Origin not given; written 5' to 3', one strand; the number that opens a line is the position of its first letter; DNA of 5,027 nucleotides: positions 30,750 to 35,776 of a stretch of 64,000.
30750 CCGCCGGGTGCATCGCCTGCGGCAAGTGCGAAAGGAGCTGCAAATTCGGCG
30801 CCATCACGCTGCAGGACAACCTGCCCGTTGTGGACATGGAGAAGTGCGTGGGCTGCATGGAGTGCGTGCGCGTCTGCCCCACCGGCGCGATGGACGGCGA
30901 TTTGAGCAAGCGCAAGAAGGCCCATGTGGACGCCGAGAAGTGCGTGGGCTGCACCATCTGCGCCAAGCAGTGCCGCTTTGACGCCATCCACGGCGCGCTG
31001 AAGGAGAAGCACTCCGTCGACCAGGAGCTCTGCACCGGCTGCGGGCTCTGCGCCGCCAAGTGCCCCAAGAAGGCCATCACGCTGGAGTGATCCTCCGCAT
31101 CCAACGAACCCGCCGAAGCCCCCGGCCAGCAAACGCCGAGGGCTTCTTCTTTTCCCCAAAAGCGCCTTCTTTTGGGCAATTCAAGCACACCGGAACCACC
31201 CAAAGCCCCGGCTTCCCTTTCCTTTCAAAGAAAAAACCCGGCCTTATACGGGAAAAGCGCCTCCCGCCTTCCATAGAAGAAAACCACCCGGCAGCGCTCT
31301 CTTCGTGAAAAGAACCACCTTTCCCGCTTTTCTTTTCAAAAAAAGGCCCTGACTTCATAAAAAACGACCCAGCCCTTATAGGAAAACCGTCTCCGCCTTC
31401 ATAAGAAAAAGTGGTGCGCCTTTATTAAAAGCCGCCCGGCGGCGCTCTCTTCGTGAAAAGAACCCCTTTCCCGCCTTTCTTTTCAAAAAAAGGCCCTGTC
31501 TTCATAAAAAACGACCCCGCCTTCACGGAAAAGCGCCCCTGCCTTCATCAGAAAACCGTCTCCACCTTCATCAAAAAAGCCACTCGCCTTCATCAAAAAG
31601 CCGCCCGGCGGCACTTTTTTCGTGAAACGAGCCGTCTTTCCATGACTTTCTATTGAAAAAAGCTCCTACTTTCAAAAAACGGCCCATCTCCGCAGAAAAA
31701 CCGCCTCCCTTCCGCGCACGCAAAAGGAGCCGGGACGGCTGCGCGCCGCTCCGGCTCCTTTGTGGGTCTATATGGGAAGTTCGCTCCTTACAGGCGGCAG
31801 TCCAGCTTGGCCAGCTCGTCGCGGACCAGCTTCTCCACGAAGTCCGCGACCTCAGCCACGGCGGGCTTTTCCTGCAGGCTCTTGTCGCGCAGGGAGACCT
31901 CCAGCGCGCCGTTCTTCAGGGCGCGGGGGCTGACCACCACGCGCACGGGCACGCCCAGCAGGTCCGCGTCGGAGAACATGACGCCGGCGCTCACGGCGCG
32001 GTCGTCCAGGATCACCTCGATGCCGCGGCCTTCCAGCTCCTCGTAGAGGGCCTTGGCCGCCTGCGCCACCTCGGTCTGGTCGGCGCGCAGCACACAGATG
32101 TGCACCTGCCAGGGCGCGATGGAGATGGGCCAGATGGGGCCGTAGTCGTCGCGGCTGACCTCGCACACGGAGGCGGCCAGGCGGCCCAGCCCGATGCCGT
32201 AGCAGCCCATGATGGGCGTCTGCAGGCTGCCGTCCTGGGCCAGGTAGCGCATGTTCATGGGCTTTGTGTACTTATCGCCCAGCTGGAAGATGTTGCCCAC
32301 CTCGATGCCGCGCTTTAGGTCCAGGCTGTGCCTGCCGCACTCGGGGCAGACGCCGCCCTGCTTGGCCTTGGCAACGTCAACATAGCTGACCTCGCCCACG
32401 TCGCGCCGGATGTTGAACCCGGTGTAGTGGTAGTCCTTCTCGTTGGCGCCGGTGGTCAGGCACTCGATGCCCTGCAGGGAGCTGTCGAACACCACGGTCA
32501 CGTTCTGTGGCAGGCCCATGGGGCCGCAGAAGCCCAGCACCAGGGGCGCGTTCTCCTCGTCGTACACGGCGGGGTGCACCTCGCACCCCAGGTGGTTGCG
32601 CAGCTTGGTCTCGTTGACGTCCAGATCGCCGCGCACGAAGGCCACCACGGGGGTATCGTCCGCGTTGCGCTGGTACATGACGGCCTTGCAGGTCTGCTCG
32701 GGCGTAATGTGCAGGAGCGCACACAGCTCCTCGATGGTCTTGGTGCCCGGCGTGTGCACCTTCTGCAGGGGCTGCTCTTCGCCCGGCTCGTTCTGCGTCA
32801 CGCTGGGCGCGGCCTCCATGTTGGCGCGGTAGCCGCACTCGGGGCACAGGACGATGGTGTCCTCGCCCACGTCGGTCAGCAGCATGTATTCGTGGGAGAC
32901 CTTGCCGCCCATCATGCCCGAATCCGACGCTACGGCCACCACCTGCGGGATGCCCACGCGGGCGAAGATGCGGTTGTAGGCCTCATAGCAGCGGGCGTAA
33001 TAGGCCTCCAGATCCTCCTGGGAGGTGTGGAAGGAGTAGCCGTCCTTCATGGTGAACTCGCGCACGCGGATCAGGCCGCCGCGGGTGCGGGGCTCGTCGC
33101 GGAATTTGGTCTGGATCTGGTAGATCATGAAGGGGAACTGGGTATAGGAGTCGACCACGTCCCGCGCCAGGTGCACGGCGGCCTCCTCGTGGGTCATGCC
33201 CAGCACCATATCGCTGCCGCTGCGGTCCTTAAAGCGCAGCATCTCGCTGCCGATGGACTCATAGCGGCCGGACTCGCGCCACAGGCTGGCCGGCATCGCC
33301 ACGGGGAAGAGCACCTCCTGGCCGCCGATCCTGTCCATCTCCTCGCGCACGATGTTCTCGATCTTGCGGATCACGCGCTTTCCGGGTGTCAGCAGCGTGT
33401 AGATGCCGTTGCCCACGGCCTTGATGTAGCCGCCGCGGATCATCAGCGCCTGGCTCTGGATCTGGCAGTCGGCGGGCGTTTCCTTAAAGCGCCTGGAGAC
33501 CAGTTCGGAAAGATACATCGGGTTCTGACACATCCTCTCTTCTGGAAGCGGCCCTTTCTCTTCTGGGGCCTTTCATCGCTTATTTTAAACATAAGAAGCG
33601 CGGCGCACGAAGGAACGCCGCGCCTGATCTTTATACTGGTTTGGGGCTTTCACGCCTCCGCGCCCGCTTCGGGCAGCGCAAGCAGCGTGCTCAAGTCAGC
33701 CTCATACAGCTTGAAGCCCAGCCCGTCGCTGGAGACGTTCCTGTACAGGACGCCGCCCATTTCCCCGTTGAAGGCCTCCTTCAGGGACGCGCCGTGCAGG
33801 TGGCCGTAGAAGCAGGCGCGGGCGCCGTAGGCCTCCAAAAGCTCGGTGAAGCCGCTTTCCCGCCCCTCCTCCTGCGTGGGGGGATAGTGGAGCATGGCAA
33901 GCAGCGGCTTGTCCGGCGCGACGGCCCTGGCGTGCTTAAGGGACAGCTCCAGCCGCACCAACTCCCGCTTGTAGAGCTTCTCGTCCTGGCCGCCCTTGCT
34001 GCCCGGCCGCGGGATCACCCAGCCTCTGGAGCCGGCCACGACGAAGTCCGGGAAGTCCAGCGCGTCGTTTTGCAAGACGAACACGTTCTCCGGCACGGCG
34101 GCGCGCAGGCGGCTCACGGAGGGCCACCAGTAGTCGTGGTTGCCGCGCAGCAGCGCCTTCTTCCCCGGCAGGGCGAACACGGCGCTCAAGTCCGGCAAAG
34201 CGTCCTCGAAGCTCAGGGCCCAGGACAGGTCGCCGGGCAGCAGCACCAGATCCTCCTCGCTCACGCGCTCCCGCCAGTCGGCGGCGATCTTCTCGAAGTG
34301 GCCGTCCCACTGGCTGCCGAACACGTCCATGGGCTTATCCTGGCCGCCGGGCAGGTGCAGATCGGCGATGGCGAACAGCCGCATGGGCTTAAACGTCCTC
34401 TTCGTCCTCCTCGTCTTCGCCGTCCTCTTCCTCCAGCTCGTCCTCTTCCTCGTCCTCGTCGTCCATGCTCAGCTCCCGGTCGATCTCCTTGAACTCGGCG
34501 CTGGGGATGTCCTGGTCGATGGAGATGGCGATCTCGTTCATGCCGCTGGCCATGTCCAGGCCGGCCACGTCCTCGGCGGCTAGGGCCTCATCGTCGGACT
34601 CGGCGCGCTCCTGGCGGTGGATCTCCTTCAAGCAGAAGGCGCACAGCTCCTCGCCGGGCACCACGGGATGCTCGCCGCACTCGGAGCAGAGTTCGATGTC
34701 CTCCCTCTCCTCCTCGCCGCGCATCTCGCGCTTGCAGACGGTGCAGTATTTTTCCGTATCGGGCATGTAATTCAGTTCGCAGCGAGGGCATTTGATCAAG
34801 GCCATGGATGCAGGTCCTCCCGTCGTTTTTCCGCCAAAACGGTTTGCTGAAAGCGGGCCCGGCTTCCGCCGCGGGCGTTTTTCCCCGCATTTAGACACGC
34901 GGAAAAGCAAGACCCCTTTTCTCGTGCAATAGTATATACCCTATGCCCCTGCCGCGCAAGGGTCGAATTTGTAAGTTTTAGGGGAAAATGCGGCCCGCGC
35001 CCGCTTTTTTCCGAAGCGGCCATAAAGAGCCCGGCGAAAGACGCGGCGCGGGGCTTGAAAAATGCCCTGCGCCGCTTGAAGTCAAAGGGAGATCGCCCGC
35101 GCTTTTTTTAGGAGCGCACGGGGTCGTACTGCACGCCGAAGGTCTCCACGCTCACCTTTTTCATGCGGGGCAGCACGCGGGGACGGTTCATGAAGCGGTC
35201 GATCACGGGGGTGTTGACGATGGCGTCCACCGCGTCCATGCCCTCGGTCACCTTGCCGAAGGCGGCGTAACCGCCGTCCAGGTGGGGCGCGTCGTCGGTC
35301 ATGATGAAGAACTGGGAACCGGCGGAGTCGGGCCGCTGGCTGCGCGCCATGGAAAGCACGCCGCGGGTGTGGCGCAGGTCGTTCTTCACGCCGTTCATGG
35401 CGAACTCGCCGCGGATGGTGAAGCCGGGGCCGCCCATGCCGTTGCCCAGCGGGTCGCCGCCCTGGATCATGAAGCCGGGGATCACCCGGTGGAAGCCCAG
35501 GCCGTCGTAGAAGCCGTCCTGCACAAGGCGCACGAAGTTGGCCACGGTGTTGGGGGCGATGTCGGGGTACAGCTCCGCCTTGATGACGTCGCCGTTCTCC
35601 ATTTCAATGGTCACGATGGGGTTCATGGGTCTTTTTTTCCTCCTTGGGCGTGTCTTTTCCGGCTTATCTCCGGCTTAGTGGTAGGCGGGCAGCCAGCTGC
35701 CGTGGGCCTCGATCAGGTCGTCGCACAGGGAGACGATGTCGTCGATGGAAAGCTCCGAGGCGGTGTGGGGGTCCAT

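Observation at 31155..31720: ~560 bp non-coding array of phased 21-23 bp A-tract units between the convergent rnfB and proS genes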

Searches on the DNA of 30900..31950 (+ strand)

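Call 5: search_rna_families(source=window, start=30900, end=31950, threshold=evalue, max_evalue=10)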
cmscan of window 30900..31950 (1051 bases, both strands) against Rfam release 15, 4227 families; matches with E-value up to 10: 7.
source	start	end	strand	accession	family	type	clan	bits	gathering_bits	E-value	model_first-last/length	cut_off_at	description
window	31718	31767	+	RF03325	mir-4872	Gene; miRNA;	-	27.9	58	0.0021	1-76/76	no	mir-4872 microRNA precursor family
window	31718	31765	-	RF03201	mir-617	Gene; miRNA;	-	19.5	80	0.59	1-82/82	no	mir-617 microRNA precursor family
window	31496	31581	-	RF02207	WT1-AS_5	Gene; lncRNA;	-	18.5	80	0.098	1-79/79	no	WT1 antisense RNA conserved region 5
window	31623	31691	-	RF04204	mir-3473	Gene; miRNA;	-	16.5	71.8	3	1-78/78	no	mir-3473 microRNA precursor family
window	30969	31001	+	RF00282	SNORD48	Gene; snRNA; snoRNA; CD-box;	-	15.5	36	1.2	27-61/63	no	Small nucleolar RNA SNORD48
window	31464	31518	-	RF02444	SpR10_sRNA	Gene; sRNA;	-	14.4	50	5.8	1-47/47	no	Streptococcus sRNA SpR10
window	31642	31731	-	RF02207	WT1-AS_5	Gene; lncRNA;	-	12.1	80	5.1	1-79/79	no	WT1 antisense RNA conserved region 5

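Call 38: search_dna_similar(query=window:31155-31720:+, collection=plasmids, mode=distant, max_evalue=0.01, max_rows=10)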
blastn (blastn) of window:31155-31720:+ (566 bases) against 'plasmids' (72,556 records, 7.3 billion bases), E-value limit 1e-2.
No match.

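Call 39: search_dna_similar(query=window:31155-31720:+, collection=phages, mode=distant, max_evalue=0.01, max_rows=10)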
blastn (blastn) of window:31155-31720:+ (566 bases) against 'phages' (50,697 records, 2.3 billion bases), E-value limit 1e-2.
No match.
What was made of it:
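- Tried and rejected: BLAST against plasmids and phages gave no match (calls 38, 39).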

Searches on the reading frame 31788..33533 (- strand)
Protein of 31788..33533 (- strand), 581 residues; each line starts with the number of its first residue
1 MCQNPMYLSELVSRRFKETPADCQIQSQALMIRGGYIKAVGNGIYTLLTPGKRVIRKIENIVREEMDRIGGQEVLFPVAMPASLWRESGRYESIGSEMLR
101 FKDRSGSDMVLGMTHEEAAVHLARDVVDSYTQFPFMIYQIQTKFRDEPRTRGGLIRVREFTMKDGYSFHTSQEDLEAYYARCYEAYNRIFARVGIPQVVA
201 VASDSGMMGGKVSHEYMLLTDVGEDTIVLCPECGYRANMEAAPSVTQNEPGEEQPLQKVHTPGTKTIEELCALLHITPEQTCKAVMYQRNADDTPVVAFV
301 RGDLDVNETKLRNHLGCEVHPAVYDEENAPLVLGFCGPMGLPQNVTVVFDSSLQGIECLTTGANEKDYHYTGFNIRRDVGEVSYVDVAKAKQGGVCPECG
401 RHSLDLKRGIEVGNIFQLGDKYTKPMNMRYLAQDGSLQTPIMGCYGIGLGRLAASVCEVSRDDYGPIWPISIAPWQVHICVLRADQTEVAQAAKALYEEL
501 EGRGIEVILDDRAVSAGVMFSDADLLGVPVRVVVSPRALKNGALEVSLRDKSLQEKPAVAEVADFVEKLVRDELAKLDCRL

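Call 10: find_encoding_contigs(protein=window:31788-33533:-, flank=6000, max_places=10)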
Protein window:31788-33533:- (581 aa): 1 contig read that carries it; 1 place shown.
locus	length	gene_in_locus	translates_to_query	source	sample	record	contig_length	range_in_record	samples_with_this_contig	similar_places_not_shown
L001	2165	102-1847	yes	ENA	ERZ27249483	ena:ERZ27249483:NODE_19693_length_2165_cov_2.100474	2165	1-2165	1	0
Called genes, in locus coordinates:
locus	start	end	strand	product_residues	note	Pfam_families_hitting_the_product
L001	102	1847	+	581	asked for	PF00587:tRNA-synt_2b, PF04073:tRNA_edit, PF03129:HGTP_anticodon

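Call 12: find_related_loci(query=window:31788-33533:-, collection=genome_contigs, flank=4000)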
Query window:31788-33533:- (581 aa) in genome_contigs; peptide patterns used: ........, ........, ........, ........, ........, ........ (x = any residue, [..] = any of these).
479 stretches matched a pattern; 179 encode a relative of the query (tblastn E <= 1e-3); the best 80 are kept; 80 distinct loci.
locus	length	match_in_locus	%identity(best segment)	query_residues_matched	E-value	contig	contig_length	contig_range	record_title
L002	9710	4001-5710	65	6-576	0e+0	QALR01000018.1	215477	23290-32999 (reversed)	MAG: Clostridiales bacterium isolate CIM:MAG 413 contig_6951, whole genome shotgun sequence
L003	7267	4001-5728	64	3-578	0e+0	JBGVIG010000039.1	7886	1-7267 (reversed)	MAG: Eubacteriales bacterium isolate fecal_MAG_325 fecal_MAG_325_contig_0039, whole genome shotgun sequence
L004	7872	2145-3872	64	3-578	0e+0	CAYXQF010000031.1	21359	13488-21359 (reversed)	MAG TPA_asm: uncultured Lachnospiraceae bacterium isolate SRP315200_co1_618 genome assembly, contig: NODE_4366_length_21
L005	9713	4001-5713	64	6-577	0e+0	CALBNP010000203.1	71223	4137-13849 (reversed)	MAG TPA_asm: uncultured Bacteroidales bacterium isolate SRR6425747_bin.106_CONCOCT_v1.1_MAG genome assembly, contig: ERZ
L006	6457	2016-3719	64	6-570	0e+0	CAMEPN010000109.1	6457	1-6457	MAG: uncultured Clostridia bacterium isolate SRR11489776_bin.6_metaWRAP_v1.3_MAG genome assembly, contig: ERZ11466742.13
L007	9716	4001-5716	64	6-578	0e+0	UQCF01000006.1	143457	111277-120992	uncultured Ruminococcus sp. isolate UMGS136 genome assembly, contig: NODE_12_length_143457_cov_81.761300, whole genome s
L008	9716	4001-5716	63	6-578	0e+0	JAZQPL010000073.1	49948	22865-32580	MAG: Acutalibacteraceae bacterium isolate T1900045239_TH20190009.MAGScoT_cleanbin_000019 SGB_5507_k141_674490, whole gen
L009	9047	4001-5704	64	6-574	0e+0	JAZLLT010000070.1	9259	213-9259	MAG: Clostridia bacterium isolate T1900044956_TA20190011.MAGScoT_cleanbin_000046 SGB_3840_k141_1731239, whole genome sho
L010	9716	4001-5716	63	6-578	0e+0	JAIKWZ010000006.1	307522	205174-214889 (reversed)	MAG: Clostridiales bacterium isolate RUI442 k141_12172211_flag=0_multi=16.9990_len=307522, whole genome shotgun sequence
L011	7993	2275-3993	62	6-578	0e+0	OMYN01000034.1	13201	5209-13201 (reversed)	uncultured Clostridiales bacterium isolate RUG084 genome assembly, contig: scaffold_3058, whole genome shotgun sequence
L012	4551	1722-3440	63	6-578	0e+0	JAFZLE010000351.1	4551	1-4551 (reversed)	MAG: Clostridia bacterium isolate RGIG7867 Water_buffalos_Reticulum-4__c938691, whole genome shotgun sequence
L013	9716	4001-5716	62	6-578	0e+0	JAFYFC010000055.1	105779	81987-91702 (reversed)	MAG: Clostridia bacterium isolate RGIG7033 Sheep_Rumen.Co__c4648820, whole genome shotgun sequence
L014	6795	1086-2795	61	6-576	0e+0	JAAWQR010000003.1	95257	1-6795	MAG: Clostridiales bacterium isolate ABMPRH_105_1 SL341404_scaffold_515, whole genome shotgun sequence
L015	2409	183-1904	62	6-578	0e+0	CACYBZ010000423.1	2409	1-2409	MAG: uncultured Ruminococcus sp. isolate RUG11803 genome assembly, contig: RUG11803_asm_423, whole genome shotgun sequen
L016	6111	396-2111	62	3-576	0e+0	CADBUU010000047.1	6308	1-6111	MAG: uncultured Clostridiales bacterium isolate RUG14316 genome assembly, contig: RUG14316_asm_47, whole genome shotgun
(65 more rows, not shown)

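Call 15: find_homologous_proteins(query=window:31788-33533:-, max_evalue=1e-100)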
Query window:31788-33533:- (581 aa): 7998 proteins with E <= 1e-100 among 8000 candidates; the best 120 are listed.
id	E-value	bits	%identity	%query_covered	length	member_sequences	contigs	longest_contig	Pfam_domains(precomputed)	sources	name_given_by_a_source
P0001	0.0e+0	1321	100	99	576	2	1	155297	PF03129.26,PF00587.31,PF04073.21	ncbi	-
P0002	0.0e+0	1056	79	99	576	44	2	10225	PF03129.26,PF00587.31,PF04073.21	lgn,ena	-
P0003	0.0e+0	1050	77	99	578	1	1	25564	PF03129.26,PF00587.31,PF04073.21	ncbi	-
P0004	7.7e-296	1000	75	99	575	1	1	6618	PF03129.26,PF00587.31,PF04073.21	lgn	-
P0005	1.4e-295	999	75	99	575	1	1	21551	PF03129.26,PF00587.31,PF04073.21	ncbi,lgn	-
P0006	1.4e-295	999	75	99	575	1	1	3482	PF03129.26,PF00587.31,PF04073.21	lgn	-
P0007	1.9e-295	999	75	99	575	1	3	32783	PF03129.26,PF00587.31,PF04073.21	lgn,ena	-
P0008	5.0e-295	998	74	99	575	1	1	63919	PF03129.26,PF00587.31,PF04073.21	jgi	jgi:prolyl-tRNA synthetase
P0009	1.8e-294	996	74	99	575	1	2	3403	PF03129.26,PF00587.31,PF04073.21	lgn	-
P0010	7.2e-294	994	75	99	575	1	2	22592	PF03129.26,PF00587.31,PF04073.21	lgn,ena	-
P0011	2.4e-293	992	74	99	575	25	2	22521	PF03129.26,PF00587.31,PF04073.21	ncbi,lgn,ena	-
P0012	2.1e-290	982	73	99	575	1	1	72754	PF03129.26,PF00587.31,PF04073.21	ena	-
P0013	4.3e-288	975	73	99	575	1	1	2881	PF03129.26,PF00587.31,PF04073.21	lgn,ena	-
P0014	2.1e-287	972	73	99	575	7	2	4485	PF03129.26,PF00587.31,PF04073.21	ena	-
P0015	1.1e-286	970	73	99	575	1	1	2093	PF03129.26,PF00587.31,PF04073.21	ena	-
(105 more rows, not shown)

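Call 16: find_encoding_contigs(protein=P0001, flank=3000, max_places=4)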
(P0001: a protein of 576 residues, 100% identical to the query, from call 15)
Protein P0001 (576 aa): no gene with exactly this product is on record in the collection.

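Call 17: find_encoding_contigs(protein=P0002, flank=5000, max_places=4)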
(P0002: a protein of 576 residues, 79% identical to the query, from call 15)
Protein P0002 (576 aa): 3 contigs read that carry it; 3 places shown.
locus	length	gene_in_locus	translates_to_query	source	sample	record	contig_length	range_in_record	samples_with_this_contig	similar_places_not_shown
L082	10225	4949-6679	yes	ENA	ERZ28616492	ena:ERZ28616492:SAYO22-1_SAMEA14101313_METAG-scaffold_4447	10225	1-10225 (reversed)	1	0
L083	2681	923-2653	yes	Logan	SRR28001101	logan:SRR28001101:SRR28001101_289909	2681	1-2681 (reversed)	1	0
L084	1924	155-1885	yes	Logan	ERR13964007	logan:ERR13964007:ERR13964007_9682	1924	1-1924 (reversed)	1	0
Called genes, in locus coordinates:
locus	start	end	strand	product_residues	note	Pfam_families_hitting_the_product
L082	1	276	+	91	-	?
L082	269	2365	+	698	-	PF05569:Peptidase_M56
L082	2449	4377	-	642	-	PF00122:E1-E2_ATPase, PF00702:Hydrolase, PF08282:Hydrolase_3 (faint)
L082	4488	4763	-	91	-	PF02583:Trns_repr_metal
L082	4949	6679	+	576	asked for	PF00587:tRNA-synt_2b, PF04073:tRNA_edit, PF03129:HGTP_anticodon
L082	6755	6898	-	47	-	-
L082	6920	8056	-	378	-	PF03977:OAD_beta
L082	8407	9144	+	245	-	PF00753:Lactamase_B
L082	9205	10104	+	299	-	PF00583:Acetyltransf_1, PF13508:Acetyltransf_7 (weak)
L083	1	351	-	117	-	?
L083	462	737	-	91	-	PF02583:Trns_repr_metal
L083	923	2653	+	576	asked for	PF00587:tRNA-synt_2b, PF04073:tRNA_edit, PF03129:HGTP_anticodon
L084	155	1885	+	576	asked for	PF00587:tRNA-synt_2b, PF04073:tRNA_edit, PF03129:HGTP_anticodon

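Call 18: find_encoding_contigs(protein=P0003, flank=5000, max_places=4)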
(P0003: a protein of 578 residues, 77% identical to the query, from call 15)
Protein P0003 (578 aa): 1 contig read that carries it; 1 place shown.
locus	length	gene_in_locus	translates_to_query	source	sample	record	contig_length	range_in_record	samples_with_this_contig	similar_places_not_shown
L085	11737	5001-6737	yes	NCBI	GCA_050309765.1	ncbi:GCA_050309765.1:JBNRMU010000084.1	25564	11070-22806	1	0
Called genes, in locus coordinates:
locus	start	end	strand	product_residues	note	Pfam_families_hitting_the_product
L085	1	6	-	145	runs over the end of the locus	PF01592:NifU_N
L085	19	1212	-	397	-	PF00266:Aminotran_5, PF01212:Beta_elim_lyase, PF01041:DegT_DnrJ_EryC1 (weak), PF00155:Aminotran_1_2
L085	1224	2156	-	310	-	PF00291:PALP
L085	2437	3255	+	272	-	PF01674:Lipase_2 (weak)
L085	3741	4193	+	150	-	PF12773:DZR (weak)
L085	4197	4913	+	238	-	PF00149:Metallophos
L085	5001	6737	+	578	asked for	PF00587:tRNA-synt_2b, PF04073:tRNA_edit, PF03129:HGTP_anticodon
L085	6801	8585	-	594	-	PF13802:Gal_mutarotas_2 (weak), PF01055:Glyco_hydro_31_2nd, PF21365:Glyco_hydro_31_3rd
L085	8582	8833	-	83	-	-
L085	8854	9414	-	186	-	PF14512:TM1586_NiRdase (faint), PF00881:Nitroreductase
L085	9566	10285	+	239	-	PF04239:DUF421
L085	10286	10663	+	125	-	PF14276:DUF4363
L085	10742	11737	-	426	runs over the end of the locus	PF02403:Seryl_tRNA_N, PF00587:tRNA-synt_2b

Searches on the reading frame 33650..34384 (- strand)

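Call 42: search_protein_families(library=pfam, proteins=[window:33650-34384:-], max_evalue=0.001)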
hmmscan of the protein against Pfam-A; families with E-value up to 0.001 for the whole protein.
window:33650-34384:- (244 aa): 2 families
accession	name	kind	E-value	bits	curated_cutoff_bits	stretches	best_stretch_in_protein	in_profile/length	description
PF00149.33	Metallophos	-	1.6e-14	55.2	21.5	1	1-198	1-190/191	Calcineurin-like phosphoesterase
PF12850.12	Metallophos_2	-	0.00012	22.5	27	1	1-204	1-124/154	Calcineurin-like phosphoesterase superfamily domain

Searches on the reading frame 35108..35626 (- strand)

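Call 42: search_protein_families(library=pfam, proteins=[window:35108-35626:-], max_evalue=0.001)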
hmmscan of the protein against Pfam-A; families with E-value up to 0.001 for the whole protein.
window:35108-35626:- (172 aa): 1 family
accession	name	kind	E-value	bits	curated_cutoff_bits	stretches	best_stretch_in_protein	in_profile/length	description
PF00160.26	Pro_isomerase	-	1.1e-47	162.6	21.7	1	5-155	2-154/159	Cyclophilin type peptidyl-prolyl cis-trans isomerase/CLD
